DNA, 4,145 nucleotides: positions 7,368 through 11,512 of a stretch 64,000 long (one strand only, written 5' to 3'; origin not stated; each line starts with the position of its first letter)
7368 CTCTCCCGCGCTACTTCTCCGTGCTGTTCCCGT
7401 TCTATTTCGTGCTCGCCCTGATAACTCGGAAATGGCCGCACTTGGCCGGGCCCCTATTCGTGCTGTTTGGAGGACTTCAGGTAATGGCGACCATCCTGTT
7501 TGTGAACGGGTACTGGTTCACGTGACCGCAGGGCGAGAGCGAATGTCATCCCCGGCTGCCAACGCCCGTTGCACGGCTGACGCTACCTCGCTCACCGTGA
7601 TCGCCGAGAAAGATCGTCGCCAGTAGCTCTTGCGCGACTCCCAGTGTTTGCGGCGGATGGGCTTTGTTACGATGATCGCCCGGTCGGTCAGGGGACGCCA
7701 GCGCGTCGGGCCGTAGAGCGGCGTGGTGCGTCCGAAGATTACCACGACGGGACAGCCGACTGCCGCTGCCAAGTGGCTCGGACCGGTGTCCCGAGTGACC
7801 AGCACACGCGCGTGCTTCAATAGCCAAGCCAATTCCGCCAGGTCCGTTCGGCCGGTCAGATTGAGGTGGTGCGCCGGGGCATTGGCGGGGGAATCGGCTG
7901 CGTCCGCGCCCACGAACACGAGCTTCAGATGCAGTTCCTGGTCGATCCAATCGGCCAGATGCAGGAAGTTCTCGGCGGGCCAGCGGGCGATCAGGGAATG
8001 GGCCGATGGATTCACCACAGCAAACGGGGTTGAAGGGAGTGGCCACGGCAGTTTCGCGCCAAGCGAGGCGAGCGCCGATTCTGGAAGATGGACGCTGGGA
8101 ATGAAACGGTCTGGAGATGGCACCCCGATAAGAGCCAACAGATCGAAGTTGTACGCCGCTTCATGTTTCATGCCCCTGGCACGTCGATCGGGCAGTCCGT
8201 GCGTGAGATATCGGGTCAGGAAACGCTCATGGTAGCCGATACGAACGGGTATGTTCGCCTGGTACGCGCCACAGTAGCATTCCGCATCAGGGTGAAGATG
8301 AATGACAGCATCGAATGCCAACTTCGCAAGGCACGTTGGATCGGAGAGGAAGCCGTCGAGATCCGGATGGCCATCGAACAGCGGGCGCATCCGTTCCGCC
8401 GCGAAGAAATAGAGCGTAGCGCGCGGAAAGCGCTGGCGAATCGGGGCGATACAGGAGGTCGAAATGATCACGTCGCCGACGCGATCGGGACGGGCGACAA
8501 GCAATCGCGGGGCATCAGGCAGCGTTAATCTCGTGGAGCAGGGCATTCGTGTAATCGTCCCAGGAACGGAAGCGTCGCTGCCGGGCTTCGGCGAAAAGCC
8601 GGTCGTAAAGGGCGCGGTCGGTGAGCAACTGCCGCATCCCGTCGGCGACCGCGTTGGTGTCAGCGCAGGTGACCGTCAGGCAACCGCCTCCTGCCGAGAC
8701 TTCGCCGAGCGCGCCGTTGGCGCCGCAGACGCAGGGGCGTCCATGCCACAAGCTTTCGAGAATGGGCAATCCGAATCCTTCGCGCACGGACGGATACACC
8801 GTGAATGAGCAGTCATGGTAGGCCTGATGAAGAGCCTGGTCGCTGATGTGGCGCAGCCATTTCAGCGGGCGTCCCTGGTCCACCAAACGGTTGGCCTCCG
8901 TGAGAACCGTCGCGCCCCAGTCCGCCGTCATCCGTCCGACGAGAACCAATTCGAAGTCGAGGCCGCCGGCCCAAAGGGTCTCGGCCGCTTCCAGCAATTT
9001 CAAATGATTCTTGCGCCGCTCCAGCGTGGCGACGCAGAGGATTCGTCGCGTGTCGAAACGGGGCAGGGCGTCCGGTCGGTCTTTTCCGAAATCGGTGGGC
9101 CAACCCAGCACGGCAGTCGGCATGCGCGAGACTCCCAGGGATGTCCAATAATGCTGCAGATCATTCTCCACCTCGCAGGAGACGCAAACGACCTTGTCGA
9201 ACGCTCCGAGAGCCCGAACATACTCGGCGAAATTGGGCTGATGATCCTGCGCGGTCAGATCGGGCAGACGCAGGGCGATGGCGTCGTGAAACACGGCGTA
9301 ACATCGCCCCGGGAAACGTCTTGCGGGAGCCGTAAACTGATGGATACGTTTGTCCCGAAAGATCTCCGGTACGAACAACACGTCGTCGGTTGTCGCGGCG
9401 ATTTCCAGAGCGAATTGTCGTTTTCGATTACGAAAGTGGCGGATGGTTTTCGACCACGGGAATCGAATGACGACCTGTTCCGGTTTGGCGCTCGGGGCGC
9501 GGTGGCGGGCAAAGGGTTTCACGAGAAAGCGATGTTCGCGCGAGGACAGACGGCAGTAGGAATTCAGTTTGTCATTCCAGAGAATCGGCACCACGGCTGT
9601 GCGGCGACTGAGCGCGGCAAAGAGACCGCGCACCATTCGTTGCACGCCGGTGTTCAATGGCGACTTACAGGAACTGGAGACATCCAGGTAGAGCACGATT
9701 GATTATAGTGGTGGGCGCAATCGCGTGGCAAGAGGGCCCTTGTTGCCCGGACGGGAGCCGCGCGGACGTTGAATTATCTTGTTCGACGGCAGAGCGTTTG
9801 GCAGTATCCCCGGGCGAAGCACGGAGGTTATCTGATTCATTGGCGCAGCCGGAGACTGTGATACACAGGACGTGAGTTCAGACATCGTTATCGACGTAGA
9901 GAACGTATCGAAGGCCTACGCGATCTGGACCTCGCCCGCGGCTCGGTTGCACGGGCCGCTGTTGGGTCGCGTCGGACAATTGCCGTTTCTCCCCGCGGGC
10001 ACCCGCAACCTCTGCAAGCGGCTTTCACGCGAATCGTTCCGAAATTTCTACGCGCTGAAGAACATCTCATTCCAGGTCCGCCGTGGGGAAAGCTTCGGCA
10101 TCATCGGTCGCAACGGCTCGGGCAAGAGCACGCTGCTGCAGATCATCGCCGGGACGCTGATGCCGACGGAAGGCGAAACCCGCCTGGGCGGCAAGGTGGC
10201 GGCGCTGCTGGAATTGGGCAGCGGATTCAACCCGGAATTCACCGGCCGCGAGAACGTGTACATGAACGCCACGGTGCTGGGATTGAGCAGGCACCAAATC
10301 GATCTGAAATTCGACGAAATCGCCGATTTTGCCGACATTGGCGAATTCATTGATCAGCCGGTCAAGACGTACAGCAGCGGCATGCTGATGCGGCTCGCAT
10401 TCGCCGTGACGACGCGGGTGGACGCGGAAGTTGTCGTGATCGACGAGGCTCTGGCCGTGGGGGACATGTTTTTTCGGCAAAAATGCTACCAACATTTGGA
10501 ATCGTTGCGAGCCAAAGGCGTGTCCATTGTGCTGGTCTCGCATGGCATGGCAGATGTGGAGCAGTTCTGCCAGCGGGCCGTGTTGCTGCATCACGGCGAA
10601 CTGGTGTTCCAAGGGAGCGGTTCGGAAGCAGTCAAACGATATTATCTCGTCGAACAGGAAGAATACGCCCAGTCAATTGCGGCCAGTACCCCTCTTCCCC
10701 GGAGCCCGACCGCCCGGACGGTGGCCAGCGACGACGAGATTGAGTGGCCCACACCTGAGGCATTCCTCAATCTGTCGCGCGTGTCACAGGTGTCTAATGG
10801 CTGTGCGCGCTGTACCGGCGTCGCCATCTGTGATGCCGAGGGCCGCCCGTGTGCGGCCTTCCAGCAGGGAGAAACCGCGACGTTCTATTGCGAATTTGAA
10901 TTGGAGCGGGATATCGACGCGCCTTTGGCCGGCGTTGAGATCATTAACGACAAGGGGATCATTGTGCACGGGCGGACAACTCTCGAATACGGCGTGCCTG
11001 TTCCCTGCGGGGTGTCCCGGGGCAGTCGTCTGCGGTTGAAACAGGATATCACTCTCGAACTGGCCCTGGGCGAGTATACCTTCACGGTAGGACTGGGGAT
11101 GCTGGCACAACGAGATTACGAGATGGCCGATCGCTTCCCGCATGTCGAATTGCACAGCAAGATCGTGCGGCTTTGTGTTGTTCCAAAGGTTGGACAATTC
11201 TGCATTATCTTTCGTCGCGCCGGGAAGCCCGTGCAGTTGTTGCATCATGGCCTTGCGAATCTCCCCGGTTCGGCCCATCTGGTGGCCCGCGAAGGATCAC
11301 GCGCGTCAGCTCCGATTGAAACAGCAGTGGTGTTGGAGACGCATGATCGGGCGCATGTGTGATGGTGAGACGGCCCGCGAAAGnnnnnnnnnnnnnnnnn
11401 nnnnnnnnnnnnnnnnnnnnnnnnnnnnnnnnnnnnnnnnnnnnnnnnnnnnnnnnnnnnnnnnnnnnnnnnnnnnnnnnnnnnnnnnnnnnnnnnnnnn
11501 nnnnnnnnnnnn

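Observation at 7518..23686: Complete ABC-transporter-dependent glycan locus with three methyltransferases and widely separated wzt / wzm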

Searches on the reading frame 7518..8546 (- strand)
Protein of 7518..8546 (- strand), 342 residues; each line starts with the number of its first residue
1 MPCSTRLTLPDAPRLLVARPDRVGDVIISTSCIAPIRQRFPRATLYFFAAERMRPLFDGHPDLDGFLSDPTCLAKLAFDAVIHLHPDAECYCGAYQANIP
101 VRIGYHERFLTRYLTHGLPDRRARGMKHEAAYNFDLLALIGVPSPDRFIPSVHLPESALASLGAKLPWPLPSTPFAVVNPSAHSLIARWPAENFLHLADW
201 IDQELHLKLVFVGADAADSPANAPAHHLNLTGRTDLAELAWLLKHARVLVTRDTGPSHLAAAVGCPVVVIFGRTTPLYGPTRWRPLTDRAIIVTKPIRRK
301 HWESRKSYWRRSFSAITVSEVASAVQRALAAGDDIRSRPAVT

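Call 4: search_protein_families(library=pfam, proteins=[window:7518-8546:-], max_evalue=0.01)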
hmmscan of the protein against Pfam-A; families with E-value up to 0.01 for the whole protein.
window:7518-8546:- (342 aa): 1 family
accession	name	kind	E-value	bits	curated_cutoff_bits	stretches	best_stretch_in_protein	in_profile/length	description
PF01075.23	Glyco_transf_9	-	3.6e-23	82.6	22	1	77-298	12-232/247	Glycosyltransferase family 9 (heptosyltransferase)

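Call 7: search_protein_families(library=ncbifam, proteins=[window:7518-8546:-], max_evalue=0.001)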
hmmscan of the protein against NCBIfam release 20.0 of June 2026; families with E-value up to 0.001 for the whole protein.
window:7518-8546:- (342 aa): 7 families
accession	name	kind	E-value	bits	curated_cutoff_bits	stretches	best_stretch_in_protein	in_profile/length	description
TIGR02195.1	heptsyl_trn_II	equivalog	7.4e-23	81.2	134.6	1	15-327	2-336/339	lipopolysaccharide heptosyltransferase II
TIGR02193.1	heptsyl_trn_I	equivalog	1.4e-14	54.1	185.3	1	188-280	195-290/320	lipopolysaccharide heptosyltransferase I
TIGR02201.1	heptsyl_trn_III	equivalog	8.6e-14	51.3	170.2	1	122-293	131-304/344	putative lipopolysaccharide heptosyltransferase III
NF007742.0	PRK10422.1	equivalog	9.5e-14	50.9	467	1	175-329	185-343/352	lipopolysaccharide core heptosyltransferase RfaQ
NF008162.0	PRK10916.1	equivalog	8.9e-13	48.1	569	1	222-325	238-339/348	ADP-heptose--LPS heptosyltransferase RfaF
NF008204.0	PRK10964.1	equivalog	4.8e-07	29.2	437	1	189-276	194-284/322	lipopolysaccharide heptosyltransferase RfaC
TIGR04414.1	hepto_Aah_TibC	equivalog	2.1e-05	23.6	200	1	224-277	259-312/374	autotransporter strand-loop-strand O-heptosyltransferase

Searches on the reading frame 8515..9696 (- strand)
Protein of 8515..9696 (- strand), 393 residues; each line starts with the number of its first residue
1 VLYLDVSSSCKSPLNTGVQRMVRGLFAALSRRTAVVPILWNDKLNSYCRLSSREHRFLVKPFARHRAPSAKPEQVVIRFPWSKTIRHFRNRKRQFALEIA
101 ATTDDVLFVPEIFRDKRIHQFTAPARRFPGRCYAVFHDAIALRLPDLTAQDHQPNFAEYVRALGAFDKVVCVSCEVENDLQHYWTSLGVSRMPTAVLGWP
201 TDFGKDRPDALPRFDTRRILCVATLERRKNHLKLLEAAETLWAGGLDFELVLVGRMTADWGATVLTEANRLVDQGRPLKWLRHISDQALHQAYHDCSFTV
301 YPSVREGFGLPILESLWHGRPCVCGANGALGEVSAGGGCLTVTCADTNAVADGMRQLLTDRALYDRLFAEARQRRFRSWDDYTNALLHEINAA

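Call 4: search_protein_families(library=pfam, proteins=[window:8515-9696:-], max_evalue=0.01)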
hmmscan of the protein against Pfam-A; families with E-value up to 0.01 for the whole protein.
window:8515-9696:- (393 aa): 3 families
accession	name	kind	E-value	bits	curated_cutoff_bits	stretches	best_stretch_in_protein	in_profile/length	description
PF00534.26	Glycos_transf_1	-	3.8e-19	69.3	26.4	1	212-374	11-172/172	Glycosyl transferases group 1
PF13692.12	Glyco_trans_1_4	-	1.5e-17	64.6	27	1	217-360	2-142/142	Glycosyl transferases group 1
PF20706.3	GT4-conflict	-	8.1e-08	32.1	26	1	162-332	143-318/385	Family 4 Glycosyltransferase in conflict systems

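Call 7: search_protein_families(library=ncbifam, proteins=[window:8515-9696:-], max_evalue=0.001)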
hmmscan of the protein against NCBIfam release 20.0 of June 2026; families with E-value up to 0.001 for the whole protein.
window:8515-9696:- (393 aa): 10 families
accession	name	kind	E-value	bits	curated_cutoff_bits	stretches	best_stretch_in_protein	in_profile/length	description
TIGR04047.1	MSMEG_0565_glyc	hypoth_equivalog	1.1e-14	54.4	259.85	1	161-382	134-363/373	MSMEG_0565 family glycosyltransferase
NF041876.1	EPS_EpsE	equivalog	1.8e-13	50.5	400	1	215-382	213-383/389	exopolysaccharide biosynthesis GT4 family glycosyltransferase EpsE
NF053787.1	GlcN_PG_synth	equivalog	6.1e-08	31.9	480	1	134-389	111-355/361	N-acetylglucosaminyl phosphatidylglycerol synthase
TIGR03449.1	mycothiol_MshA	equivalog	1.6e-07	30.6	462.5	1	280-389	288-399/406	D-inositol-3-phosphate glycosyltransferase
TIGR02149.1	glgA_Coryne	subfamily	1.5e-06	27.6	302.4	1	162-375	141-370/391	glycogen synthase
TIGR03999.1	thiol_BshA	equivalog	6.3e-06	25.4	273.7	1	296-378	273-356/375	N-acetyl-alpha-D-glucosaminyl L-malate synthase BshA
NF038255.1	exopoly_VpsD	equivalog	4.3e-05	22.6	300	1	218-335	205-322/381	VpsD family glycosyltransferase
NF038295.1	EPS_HpsP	equivalog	0.00034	19.7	550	0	216-374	207-366/388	hormogonium polysaccharide biosynthesis glycosyltransferase HpsP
NF047880.1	glyco_SdgA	exception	0.00038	19.1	800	1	286-369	380-465/488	serine-aspartate repeat adhesin O-glycosyltransferase SdgA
NF038229.1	Glyco4_Geo_Pelo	equivalog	0.00087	18.4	400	0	214-372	159-313/338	GPMC system family 4 glycosyltransferase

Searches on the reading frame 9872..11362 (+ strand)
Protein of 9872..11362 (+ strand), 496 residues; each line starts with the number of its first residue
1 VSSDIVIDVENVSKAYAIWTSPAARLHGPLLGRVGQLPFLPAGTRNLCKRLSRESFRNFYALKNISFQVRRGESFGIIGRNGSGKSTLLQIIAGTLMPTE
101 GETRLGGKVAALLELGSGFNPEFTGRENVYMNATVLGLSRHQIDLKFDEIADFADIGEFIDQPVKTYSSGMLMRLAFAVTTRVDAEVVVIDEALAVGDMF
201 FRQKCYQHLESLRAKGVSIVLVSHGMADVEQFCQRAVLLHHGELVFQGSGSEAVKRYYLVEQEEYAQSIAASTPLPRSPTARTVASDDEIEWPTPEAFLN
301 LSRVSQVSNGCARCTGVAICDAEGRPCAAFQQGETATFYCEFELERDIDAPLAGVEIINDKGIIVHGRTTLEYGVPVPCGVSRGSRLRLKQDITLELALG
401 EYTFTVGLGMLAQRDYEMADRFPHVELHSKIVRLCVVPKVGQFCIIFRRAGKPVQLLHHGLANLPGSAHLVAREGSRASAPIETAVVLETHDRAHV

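Call 4: search_protein_families(library=pfam, proteins=[window:9872-11362:+], max_evalue=0.01)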
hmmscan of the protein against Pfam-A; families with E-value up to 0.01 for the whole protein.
window:9872-11362:+ (496 aa): 8 families
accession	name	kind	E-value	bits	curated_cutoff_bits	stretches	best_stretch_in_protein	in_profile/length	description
PF00005.33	ABC_tran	-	9.5e-21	75.3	25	1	62-194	1-136/137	ABC transporter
PF14524.12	Wzt_C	-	3.8e-13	50.1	30.4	1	308-409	6-106/143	Wzt C-terminal domain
PF13476.12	AAA_23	-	3.4e-05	25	27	1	51-97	2-44/201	AAA domain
PF13555.12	AAA_29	-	6.8e-05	23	27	1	58-100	8-50/61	P-loop containing region of AAA domain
PF13304.12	AAA_21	-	0.0002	21.9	27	1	76-93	3-20/304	AAA domain, putative AbiEii toxin, Type IV TA system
PF02463.25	SMC_N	-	0.0015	18.5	40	1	49-92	3-44/220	RecF/RecN/SMC N terminal domain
PF13401.12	AAA_22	-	0.002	18.9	27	1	77-222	10-121/130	AAA domain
PF13175.12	AAA_15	-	0.0044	17.1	32.1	1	57-92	9-43/374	AAA ATPase domain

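Call 7: search_protein_families(library=ncbifam, proteins=[window:9872-11362:+], max_evalue=0.001)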
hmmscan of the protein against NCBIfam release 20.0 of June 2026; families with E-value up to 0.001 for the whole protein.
window:9872-11362:+ (496 aa): 180 families (the best 25 are shown)
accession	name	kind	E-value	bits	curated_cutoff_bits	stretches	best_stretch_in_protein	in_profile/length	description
NF010065.0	PRK13545.1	equivalog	7.6e-61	206.4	538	1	58-258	36-235/549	teichoic acids export protein ATP-binding subunit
NF050108.1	galactan_ABC_ATP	equivalog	6.3e-50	169.7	400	1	60-257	43-240/244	galactan export ABC transporter ATP-binding subunit Wzt/RfbE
NF010066.0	PRK13546.1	equivalog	6.6e-49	166.6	320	1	55-257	33-234/264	teichoic acids export ABC transporter ATP-binding subunit TagH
TIGR01188.1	drrA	subfamily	3.7e-34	118.4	312.45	1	56-252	3-210/302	daunorubicin resistance ABC transporter, ATP-binding protein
TIGR04521.1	ECF_ATPase_2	equivalog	1.1e-28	100.2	330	2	127-264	104-243/279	energy-coupling factor transporter ATPase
NF010059.0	PRK13536.1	equivalog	1.4e-27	96.4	549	1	54-252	51-260/342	nodulation factor ABC transporter ATP-binding protein NodI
NF010060.0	PRK13537.1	equivalog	3.9e-27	94.9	521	1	56-254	25-234/314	nodulation factor ABC transporter ATP-binding protein NodI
TIGR01288.1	nodI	equivalog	8e-26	90.7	424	1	54-249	12-218/303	nodulation factor ABC transporter ATP-binding protein NodI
NF033858.1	ABC2_perm_RbbA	equivalog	4.6e-25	87.7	1050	1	54-255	274-486/909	ribosome-associated ATPase/putative transporter RbbA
TIGR03740.1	galliderm_ABC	subfamily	4.9e-25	88.5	309.75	1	54-249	8-207/223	lantibiotic protection ABC transporter ATP-binding subunit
TIGR04520.1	ECF_ATPase_1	equivalog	3.1e-23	82.5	315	2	58-107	14-63/269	energy-coupling factor transporter ATPase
NF040933.2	ABC_arch_GlcV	equivalog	5.2e-23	81.5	450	2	56-109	16-69/357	glucose ABC transporter ATP-binding protein GlcV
TIGR02769.1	nickel_nikE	equivalog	1.1e-22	80.8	332.55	2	160-249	144-234/265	nickel import ATP-binding protein NikE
TIGR01166.1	cbiO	subfamily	4.3e-22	78.5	211.8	2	61-108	7-54/190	cobalt ABC transporter, ATP-binding protein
NF007739.0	PRK10419.1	subfamily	3.8e-21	75.8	354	2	158-248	143-234/268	nickel ABC transporter ATP-binding protein NikE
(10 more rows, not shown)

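Call 23: search_solved_structures(query=window:9872-11362:+, max_evalue=0.00001)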
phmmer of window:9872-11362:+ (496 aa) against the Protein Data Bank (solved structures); distinct sequences matched with E-value up to 0.00001: 401 (the best 60 are shown).
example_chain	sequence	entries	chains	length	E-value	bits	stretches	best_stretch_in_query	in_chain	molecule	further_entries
8dku_A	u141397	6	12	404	4.7e-66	226.8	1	53-260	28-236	ABC transporter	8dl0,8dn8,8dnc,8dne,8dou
7k2t_A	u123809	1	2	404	1.2e-65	225.4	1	53-260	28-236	ABC transporter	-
6amx_A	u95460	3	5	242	2.3e-64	221.2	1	53-261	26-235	ABC transporter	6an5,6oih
6m96_A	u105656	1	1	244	6.2e-64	219.8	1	53-261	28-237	ABC transporter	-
6jbh_A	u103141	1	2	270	1.4e-57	198.8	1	57-263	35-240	TarH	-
7dd0_A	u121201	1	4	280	9.4e-54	186.2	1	57-257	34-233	Teichoic acids export ATP-binding protein TagH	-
9qfx_C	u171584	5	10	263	2.1e-44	155.3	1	60-266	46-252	ABC transporter ATP-binding protein | Probable o-antigen/lipopolysaccharide transport ATP-binding protein ABC transporter RfbE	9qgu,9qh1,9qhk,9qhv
9qhw_C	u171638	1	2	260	2.2e-44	155.3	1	60-266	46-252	ABC transporter ATP-binding protein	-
9qhj_C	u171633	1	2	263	5.6e-44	154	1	60-266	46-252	Probable o-antigen/lipopolysaccharide transport ATP-binding protein ABC transporter RfbE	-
9qhx_C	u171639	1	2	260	5.8e-44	153.9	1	60-266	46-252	ABC transporter ATP-binding protein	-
9cfl_B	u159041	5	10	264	4.6e-43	151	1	54-258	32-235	Teichoic acids export ATP-binding protein TagH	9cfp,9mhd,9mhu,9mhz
8tsi_A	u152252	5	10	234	4.2e-37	131.3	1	45-246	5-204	ABC transporter ATP-binding protein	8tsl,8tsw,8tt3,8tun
8tsh_A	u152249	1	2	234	1.1e-36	129.9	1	45-246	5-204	ABC transporter ATP-binding protein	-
4yer_A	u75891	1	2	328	2.9e-26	95.6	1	55-255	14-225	ABC transporter ATP-binding protein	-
7lkp_A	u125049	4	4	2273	5.3e-26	94.7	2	63-244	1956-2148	Retinal-specific phospholipid-transporting ATPase ABCA4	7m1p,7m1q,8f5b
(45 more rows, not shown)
